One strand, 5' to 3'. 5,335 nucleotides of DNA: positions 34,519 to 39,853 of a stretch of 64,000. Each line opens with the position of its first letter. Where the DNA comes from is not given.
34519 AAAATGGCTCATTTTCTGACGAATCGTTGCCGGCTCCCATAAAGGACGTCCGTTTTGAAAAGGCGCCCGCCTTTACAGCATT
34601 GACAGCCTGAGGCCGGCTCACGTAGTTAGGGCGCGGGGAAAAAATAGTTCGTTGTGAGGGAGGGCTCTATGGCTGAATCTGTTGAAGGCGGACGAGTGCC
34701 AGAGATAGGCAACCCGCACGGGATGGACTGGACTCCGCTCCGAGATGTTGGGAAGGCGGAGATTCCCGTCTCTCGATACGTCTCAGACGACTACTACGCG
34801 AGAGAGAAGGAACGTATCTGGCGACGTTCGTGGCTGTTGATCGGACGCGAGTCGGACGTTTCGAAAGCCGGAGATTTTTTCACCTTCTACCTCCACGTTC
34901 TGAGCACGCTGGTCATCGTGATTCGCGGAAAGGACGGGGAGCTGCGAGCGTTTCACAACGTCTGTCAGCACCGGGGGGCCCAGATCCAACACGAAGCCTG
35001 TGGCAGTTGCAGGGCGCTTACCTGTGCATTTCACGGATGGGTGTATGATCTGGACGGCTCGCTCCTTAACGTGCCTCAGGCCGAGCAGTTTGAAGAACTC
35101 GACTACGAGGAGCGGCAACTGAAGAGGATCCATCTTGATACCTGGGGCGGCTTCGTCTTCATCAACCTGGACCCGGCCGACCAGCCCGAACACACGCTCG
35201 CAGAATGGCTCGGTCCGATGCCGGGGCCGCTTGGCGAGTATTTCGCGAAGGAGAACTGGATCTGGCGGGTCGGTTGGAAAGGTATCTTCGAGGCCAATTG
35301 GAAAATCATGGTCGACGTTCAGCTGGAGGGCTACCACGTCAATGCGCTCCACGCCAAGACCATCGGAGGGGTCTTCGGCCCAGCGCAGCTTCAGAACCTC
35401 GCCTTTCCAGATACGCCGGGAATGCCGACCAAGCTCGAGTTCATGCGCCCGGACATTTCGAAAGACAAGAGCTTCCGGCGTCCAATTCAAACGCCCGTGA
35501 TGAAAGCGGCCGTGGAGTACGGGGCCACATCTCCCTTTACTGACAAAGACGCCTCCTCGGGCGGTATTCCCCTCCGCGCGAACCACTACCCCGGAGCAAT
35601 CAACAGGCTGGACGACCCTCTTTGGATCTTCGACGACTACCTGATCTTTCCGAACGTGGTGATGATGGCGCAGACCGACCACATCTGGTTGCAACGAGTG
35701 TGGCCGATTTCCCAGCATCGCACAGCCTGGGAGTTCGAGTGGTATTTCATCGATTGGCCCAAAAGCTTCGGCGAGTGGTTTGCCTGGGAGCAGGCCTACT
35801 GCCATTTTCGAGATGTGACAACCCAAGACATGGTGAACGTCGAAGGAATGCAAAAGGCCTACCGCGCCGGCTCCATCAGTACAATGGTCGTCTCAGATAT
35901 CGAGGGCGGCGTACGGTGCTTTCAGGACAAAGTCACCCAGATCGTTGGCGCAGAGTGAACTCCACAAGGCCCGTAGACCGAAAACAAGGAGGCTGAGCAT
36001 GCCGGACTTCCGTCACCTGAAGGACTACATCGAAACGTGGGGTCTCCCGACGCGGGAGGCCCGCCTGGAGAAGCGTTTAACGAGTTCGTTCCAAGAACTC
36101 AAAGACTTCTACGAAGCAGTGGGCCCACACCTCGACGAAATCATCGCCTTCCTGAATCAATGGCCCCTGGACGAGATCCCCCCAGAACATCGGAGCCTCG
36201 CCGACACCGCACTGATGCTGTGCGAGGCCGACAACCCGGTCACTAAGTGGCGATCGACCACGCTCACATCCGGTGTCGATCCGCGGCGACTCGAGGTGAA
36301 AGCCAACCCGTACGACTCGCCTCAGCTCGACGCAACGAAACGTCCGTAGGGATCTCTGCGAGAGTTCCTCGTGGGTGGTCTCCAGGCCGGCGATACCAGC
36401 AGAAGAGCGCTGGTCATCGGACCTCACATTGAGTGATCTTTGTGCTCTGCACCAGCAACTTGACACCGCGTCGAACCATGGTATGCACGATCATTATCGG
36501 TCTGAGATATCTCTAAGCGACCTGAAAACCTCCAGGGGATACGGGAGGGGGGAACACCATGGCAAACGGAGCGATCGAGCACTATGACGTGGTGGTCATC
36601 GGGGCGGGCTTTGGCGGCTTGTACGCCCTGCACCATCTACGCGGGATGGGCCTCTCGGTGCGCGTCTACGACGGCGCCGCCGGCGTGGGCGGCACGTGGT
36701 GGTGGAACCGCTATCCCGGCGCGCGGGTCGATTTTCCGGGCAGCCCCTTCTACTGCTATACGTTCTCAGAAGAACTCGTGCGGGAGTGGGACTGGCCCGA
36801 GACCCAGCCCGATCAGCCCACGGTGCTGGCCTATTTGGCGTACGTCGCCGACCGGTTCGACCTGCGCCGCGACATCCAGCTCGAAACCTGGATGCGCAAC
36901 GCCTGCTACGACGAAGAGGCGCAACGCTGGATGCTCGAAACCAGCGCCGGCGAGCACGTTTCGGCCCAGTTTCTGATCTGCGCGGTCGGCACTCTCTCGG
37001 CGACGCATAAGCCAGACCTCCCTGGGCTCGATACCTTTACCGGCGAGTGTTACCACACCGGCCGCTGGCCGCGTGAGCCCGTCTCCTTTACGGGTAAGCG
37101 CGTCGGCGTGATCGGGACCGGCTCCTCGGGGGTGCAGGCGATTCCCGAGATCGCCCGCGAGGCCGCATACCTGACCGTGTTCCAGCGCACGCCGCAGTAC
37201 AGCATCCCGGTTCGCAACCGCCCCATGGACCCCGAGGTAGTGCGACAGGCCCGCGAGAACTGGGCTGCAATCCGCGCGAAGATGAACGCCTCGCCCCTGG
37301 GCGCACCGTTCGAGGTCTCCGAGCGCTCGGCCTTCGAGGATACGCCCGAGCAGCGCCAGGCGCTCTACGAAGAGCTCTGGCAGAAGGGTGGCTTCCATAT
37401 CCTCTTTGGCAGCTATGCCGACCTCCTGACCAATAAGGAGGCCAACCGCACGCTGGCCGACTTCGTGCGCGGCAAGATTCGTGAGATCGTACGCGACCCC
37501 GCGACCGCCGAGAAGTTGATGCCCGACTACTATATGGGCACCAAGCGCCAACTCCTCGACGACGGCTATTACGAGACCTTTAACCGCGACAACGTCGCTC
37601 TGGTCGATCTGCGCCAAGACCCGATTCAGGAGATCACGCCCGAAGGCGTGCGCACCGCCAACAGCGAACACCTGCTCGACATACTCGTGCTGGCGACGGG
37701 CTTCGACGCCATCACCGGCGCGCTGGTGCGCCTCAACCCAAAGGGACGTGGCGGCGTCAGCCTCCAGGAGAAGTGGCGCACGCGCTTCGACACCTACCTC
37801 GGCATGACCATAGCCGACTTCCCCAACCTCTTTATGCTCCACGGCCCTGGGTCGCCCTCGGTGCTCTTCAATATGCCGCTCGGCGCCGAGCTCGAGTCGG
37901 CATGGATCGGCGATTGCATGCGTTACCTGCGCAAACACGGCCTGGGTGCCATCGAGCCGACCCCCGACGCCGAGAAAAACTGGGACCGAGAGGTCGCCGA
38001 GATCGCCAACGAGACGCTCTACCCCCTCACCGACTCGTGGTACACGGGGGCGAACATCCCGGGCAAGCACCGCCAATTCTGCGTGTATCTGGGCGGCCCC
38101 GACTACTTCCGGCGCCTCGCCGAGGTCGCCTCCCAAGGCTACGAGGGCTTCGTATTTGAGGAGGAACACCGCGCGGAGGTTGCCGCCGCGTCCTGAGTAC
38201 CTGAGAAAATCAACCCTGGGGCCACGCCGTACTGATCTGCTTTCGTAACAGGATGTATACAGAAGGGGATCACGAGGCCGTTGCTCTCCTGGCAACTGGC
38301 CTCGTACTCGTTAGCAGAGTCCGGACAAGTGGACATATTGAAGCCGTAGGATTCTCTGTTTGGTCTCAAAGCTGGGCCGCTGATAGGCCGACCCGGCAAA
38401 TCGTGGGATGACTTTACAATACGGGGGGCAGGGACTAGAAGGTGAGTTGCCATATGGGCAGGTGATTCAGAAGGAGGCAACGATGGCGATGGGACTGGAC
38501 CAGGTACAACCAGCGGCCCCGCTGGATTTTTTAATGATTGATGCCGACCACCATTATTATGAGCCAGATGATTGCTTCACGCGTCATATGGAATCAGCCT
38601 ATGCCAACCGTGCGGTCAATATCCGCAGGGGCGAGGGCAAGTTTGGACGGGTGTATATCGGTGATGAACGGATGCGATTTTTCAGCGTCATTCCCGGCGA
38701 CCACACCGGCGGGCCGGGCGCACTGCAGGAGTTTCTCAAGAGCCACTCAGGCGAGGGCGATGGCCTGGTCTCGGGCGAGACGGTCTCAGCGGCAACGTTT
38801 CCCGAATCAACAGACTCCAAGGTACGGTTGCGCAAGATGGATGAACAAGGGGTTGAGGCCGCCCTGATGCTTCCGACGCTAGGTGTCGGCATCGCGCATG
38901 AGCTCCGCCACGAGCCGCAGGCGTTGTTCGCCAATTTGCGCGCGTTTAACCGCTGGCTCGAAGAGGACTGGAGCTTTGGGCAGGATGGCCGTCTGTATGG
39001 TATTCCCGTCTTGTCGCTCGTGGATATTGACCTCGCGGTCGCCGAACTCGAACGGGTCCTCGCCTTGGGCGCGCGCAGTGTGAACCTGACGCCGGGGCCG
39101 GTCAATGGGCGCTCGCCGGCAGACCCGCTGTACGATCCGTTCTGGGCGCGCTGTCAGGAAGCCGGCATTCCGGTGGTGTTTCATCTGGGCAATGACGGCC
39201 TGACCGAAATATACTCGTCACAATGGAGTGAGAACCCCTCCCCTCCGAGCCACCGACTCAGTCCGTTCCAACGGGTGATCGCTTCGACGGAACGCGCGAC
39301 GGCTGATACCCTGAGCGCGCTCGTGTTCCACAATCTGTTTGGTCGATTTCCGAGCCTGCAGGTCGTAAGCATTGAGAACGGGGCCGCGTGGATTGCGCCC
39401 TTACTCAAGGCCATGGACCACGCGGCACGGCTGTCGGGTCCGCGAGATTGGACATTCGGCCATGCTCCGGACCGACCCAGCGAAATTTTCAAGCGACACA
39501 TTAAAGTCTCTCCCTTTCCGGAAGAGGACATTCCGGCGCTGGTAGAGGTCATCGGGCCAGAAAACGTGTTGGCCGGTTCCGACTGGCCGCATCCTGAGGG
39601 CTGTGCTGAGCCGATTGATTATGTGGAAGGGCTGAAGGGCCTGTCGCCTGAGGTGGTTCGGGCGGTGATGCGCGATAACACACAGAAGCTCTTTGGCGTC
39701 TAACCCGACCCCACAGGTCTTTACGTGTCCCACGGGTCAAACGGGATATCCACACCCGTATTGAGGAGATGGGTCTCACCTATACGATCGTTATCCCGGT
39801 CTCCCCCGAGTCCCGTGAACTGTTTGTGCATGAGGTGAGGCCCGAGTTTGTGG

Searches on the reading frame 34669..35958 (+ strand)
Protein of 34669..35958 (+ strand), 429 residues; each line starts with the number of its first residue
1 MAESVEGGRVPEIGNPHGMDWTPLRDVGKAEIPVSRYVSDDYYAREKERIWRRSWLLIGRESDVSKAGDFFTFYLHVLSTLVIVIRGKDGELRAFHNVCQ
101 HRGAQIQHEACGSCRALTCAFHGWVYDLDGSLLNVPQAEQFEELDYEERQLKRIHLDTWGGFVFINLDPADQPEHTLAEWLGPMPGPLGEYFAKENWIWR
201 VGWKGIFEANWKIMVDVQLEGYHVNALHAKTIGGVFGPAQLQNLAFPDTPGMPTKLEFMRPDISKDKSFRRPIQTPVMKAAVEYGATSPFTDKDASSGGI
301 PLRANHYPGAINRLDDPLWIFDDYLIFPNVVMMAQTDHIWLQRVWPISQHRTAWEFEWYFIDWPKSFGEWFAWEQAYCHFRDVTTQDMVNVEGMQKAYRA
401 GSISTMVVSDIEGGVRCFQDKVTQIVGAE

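Call 4: search_protein_families(library=pfam, proteins=[window:34669-35958:+], max_evalue=1)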
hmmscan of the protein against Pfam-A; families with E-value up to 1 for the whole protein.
window:34669-35958:+ (429 aa): 2 families
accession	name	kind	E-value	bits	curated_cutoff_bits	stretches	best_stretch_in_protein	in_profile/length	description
PF00848.25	Ring_hydroxyl_A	-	1.8e-21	77.4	24.9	1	207-426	14-206/208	Ring hydroxylating alpha subunit (catalytic domain)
PF00355.32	Rieske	-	1.3e-18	67.1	20.3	1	54-141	1-84/88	Rieske [2Fe-2S] domain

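Call 6: search_protein_families(library=ncbifam, proteins=[window:34669-35958:+], max_evalue=1)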
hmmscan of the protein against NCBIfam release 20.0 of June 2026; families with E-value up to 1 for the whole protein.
window:34669-35958:+ (429 aa): 7 families
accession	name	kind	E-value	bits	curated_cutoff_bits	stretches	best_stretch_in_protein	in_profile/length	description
NF058607.1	GlBtMonoOxGbcA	equivalog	6.9e-36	123.6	670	1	32-231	33-225/420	glycine betaine monooxygenase oxygenase subunit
NF042946.1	3PPDioc_HcaE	equivalog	5.2e-32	111.4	830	1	24-232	8-218/450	3-phenylpropionate/cinnamic acid dioxygenase subunit alpha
TIGR03228.1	anthran_1_2_A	equivalog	1.2e-26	93.4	671.9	1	37-235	21-220/438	anthranilate 1,2-dioxygenase large subunit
NF041684.1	ant_diox_AndAc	equivalog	4.5e-26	91.4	750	1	30-229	21-223/418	anthranilate 1,2-dioxygenase large subunit AndAc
TIGR03229.1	benzo_1_2_benA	equivalog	3.7e-23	82.1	780.95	1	30-229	14-216/433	benzoate 1,2-dioxygenase large subunit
NF052579.1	BetMthstMoxSdmAMthl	equivalog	2.5e-05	23.4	600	1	82-135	42-94/351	4beta-methylsterol monooxygenase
TIGR02694.1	arsenite_ox_S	equivalog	0.14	12.1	95.65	1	86-129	45-86/129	arsenate reductase (azurin) small subunit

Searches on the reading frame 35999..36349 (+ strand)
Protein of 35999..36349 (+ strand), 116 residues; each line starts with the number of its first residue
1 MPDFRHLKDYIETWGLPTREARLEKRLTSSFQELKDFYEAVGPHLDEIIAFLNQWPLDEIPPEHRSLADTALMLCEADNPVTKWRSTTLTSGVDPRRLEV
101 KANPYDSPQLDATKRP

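Call 4: search_protein_families(library=pfam, proteins=[window:35999-36349:+], max_evalue=1)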
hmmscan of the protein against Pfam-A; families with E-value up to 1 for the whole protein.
window:35999-36349:+ (116 aa): 2 families
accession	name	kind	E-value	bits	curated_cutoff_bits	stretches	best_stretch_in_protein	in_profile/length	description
PF05016.21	ParE_toxin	-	0.14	13.2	23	1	3-42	10-47/89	ParE toxin of type II toxin-antitoxin system, parDE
PF01029.23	NusB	-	0.23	12.3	23.1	1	18-72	35-90/133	NusB family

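Call 6: search_protein_families(library=ncbifam, proteins=[window:35999-36349:+], max_evalue=1)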
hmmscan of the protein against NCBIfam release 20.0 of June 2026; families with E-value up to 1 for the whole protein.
window:35999-36349:+ (116 aa): 0 families

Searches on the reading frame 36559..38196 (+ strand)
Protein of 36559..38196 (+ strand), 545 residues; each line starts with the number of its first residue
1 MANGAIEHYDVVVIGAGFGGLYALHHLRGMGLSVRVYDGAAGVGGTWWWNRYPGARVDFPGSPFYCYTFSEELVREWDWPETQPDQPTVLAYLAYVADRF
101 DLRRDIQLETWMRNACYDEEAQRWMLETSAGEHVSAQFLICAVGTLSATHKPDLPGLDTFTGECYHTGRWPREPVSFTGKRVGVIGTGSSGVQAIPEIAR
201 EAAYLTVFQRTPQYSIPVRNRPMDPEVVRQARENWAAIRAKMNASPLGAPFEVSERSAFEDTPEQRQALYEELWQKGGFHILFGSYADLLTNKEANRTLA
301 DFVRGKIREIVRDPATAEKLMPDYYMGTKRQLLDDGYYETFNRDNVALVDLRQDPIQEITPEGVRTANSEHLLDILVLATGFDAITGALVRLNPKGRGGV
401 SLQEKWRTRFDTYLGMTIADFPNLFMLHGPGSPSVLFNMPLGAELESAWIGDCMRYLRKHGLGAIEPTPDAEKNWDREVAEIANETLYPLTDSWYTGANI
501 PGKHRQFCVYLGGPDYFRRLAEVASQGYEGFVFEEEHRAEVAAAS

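Call 19: search_protein_families(library=pfam, proteins=[window:36559-38196:+], max_evalue=0.001)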
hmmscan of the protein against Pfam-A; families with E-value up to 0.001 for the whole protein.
window:36559-38196:+ (545 aa): 5 families
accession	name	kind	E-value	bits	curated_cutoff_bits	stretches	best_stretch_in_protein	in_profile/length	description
PF00743.25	FMO-like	-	5e-12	45.5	22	1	11-211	4-215/532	Flavin-binding monooxygenase-like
PF07992.20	Pyr_redox_2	-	2.6e-10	40.7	26.1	1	9-232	1-194/291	Pyridine nucleotide-disulphide oxidoreductase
PF13738.12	Pyr_redox_3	-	1.2e-09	38.3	30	1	12-215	1-200/305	Pyridine nucleotide-disulphide oxidoreductase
PF13450.12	NAD_binding_8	-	6.1e-09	36.5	21.9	1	13-66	1-54/68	NAD(P)-binding Rossmann-like domain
PF01262.27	AlaDh_PNT_C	-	0.00067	19.6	23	0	6-38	23-58/214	Alanine dehydrogenase/PNT, C-terminal domain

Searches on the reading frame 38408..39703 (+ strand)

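Call 19: search_protein_families(library=pfam, proteins=[window:38408-39703:+], max_evalue=0.001)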
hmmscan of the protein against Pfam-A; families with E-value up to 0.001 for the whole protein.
window:38408-39703:+ (431 aa): 1 family
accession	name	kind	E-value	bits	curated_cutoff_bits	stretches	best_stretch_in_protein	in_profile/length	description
PF04909.20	Amidohydro_2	-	1.1e-27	98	26.4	1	45-430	2-288/289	Amidohydrolase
